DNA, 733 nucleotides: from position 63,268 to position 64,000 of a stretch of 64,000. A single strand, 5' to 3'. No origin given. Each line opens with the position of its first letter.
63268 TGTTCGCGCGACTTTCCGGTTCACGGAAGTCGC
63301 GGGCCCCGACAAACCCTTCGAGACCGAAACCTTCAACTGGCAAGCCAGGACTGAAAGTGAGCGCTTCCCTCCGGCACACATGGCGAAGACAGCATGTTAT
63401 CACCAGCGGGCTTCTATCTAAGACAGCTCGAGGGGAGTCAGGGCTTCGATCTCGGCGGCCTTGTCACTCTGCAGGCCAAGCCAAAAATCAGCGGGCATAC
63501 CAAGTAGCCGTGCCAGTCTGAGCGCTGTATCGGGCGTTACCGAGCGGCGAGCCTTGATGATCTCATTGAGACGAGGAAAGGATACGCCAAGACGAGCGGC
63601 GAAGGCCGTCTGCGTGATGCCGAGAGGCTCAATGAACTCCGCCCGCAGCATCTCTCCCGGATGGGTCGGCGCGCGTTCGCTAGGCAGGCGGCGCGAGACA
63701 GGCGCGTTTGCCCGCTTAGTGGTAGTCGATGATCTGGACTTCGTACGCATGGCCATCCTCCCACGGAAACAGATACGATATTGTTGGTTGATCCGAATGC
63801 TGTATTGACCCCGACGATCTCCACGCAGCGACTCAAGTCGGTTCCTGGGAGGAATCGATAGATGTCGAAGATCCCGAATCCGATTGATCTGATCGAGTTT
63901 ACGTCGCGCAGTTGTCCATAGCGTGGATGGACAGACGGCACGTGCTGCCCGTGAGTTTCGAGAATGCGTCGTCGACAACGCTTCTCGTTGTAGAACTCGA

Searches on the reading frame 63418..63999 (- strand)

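Call 66: search_protein_families(library=pfam, proteins=[window:63418-63999:-], max_evalue=0.01)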
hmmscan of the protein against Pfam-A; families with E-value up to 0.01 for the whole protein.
window:63418-63999:- (193 aa): 3 families
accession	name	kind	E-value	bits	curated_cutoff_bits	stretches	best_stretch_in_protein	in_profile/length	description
PF01381.28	HTH_3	-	8.1e-11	42.2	23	1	122-172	4-54/55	Helix-turn-helix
PF05015.19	HigB-like_toxin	-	1.9e-10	41.5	27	1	23-79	21-77/91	RelE-like toxin of type II toxin-antitoxin system HigB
PF13560.12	HTH_31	-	1.2e-06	29.2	27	1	120-170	13-58/64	Helix-turn-helix domain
